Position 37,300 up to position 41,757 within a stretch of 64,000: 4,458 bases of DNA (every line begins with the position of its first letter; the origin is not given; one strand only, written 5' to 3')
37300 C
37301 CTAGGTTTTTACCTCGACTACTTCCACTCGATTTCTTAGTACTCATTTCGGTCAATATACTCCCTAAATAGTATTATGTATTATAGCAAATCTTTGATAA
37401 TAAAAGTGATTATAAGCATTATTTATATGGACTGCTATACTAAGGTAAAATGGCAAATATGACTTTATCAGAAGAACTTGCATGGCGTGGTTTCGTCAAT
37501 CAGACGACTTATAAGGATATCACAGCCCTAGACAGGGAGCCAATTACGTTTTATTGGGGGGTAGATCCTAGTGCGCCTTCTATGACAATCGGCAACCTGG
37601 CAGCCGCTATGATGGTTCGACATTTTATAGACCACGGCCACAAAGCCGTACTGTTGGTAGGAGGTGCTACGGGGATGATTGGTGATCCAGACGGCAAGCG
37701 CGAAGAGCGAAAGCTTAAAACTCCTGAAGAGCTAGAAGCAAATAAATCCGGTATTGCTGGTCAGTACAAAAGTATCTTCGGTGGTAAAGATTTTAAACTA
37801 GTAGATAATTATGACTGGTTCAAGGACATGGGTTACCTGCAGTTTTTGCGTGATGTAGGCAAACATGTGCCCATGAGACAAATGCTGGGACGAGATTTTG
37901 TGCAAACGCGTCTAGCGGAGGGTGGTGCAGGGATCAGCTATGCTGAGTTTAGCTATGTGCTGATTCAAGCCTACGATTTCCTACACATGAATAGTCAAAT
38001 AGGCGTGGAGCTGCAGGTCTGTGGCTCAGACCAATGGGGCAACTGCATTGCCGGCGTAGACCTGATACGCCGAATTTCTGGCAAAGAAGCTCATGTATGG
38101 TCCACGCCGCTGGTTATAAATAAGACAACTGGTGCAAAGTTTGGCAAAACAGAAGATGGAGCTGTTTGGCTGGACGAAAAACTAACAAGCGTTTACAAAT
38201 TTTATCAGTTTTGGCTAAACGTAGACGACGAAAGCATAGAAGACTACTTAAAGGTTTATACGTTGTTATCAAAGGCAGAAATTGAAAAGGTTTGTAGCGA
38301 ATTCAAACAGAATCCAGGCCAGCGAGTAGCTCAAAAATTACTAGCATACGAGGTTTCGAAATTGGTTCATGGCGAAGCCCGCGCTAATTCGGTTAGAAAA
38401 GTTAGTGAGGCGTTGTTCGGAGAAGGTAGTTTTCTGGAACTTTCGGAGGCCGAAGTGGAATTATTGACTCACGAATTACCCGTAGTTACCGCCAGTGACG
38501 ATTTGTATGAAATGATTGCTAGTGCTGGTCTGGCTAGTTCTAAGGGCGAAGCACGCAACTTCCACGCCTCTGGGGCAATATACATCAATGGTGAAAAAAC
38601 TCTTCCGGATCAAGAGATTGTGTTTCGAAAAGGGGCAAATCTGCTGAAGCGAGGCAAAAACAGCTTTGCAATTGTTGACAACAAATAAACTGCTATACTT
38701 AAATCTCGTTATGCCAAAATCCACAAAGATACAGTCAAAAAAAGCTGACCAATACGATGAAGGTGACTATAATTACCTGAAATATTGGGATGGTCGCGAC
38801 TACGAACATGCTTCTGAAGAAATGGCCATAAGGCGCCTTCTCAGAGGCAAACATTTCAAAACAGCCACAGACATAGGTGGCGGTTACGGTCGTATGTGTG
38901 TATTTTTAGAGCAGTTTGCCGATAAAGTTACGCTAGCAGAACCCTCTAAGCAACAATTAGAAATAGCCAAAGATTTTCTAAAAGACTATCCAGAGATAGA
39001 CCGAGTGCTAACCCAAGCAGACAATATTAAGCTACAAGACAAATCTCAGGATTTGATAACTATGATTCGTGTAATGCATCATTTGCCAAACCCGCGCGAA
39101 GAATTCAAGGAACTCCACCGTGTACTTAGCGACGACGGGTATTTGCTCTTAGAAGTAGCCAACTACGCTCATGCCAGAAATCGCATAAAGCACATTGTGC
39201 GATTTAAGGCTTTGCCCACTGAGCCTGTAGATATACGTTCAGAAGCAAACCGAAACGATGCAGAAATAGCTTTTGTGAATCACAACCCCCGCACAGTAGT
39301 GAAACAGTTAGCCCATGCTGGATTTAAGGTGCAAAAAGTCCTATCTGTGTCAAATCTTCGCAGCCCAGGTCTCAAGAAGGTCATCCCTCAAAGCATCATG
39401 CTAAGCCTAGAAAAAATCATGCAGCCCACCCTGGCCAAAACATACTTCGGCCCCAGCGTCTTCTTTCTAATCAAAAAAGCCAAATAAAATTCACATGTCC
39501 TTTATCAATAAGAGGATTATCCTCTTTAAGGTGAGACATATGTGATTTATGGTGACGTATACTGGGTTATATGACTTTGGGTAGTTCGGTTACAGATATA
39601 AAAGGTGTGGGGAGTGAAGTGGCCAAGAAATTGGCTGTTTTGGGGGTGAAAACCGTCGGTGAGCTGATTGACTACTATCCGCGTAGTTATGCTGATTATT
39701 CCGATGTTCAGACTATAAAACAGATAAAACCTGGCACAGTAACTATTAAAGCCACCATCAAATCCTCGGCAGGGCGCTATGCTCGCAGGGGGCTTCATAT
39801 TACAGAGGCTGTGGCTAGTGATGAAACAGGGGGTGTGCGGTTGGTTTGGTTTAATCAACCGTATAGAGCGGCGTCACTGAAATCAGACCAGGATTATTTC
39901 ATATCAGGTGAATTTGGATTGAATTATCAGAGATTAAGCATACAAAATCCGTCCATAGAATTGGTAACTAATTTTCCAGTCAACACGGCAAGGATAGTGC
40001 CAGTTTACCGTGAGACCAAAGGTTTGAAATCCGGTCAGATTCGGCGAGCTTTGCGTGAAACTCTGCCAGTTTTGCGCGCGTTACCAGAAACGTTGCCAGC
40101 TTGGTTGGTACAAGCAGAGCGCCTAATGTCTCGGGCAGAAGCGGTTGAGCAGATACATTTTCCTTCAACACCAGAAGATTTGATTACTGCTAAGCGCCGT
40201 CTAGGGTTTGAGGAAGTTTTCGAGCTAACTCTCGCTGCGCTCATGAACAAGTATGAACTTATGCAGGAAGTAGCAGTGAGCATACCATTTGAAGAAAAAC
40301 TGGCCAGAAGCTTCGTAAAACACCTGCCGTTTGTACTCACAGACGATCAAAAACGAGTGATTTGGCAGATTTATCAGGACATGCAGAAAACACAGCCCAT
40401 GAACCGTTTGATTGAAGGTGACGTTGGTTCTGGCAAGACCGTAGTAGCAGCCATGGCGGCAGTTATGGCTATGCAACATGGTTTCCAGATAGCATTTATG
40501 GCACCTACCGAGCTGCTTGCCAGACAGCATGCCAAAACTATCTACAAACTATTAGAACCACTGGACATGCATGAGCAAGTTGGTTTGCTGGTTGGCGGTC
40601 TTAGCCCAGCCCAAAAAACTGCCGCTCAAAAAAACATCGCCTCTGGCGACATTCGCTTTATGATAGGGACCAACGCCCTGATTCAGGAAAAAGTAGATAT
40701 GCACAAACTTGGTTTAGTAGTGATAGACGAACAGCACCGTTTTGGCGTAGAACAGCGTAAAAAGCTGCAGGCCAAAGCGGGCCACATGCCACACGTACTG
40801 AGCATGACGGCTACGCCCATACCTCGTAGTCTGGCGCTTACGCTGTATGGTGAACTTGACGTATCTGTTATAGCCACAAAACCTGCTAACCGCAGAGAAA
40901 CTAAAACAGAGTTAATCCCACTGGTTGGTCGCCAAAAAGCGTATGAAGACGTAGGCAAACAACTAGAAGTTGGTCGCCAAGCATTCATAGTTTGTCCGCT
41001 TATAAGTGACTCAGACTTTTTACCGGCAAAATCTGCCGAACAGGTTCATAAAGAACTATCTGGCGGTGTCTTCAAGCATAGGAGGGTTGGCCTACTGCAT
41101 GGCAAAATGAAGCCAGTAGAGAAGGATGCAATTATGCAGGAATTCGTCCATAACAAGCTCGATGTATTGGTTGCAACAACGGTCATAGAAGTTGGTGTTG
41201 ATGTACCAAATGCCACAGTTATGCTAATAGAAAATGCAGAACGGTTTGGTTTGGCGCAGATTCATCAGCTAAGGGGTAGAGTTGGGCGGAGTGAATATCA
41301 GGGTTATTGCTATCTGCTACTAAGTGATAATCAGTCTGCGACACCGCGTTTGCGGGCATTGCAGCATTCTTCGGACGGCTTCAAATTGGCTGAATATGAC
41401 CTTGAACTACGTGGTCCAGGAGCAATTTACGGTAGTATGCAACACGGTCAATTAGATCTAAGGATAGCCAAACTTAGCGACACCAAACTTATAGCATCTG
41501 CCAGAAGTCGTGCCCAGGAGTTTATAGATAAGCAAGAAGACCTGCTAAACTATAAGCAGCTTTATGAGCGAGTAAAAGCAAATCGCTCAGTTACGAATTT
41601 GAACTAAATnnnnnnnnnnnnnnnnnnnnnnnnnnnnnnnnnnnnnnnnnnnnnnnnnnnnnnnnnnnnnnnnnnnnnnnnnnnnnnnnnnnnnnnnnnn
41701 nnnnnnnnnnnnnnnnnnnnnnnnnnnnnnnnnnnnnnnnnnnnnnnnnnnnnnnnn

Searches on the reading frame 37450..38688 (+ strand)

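Call 41: search_protein_families(library=pfam, proteins=[window:37450-38688:+], max_evalue=0.000001)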
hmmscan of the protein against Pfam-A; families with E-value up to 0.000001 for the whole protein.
window:37450-38688:+ (412 aa): 2 families
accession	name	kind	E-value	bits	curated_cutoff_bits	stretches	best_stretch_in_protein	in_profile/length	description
PF00579.31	tRNA-synt_1b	-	4.7e-73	246.5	21.1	1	29-323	3-291/292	tRNA synthetases class I (W and Y)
PF22421.1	SYY_C-terminal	-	3.6e-08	33.6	27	1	337-405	3-79/83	Tyrosine--tRNA ligase SYY-like C-terminal domain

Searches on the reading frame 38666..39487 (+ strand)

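Call 41: search_protein_families(library=pfam, proteins=[window:38666-39487:+], max_evalue=0.000001)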
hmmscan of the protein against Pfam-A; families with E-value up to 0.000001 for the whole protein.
window:38666-39487:+ (273 aa): 4 families
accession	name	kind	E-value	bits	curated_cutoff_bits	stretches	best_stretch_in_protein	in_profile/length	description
PF08241.18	Methyltransf_11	-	2.3e-16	60.6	21.2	1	69-161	2-94/95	Methyltransferase domain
PF13489.12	Methyltransf_23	-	5.9e-16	59.1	27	1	61-223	20-162/164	Methyltransferase domain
PF08242.18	Methyltransf_12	-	2.1e-12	48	30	1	69-160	2-98/98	Methyltransferase domain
PF13649.12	Methyltransf_25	-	3.2e-12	47.4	27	1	69-158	3-97/97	Methyltransferase domain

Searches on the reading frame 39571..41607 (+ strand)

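Call 41: search_protein_families(library=pfam, proteins=[window:39571-41607:+], max_evalue=0.000001)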
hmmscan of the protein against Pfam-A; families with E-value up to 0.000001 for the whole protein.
window:39571-41607:+ (678 aa): 5 families
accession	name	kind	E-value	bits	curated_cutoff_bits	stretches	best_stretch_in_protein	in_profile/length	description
PF17191.10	RecG_wedge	-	5.4e-26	91.6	23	1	10-167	5-161/162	RecG wedge domain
PF00270.35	DEAD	-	1.3e-21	77.5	26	1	257-420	1-163/167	DEAD/DEAH box helicase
PF00271.37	Helicase_C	-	5.9e-20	72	23.5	1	466-574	13-109/110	Helicase conserved C-terminal domain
PF04851.21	ResIII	-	4e-12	46.8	22.5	1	255-416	3-162/164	Type III restriction enzyme, res subunit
PF19833.4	RecG_dom3_C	-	1.2e-10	41.7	26.8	1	601-669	2-74/87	ATP-dependent DNA helicase RecG, domain 3, C-terminal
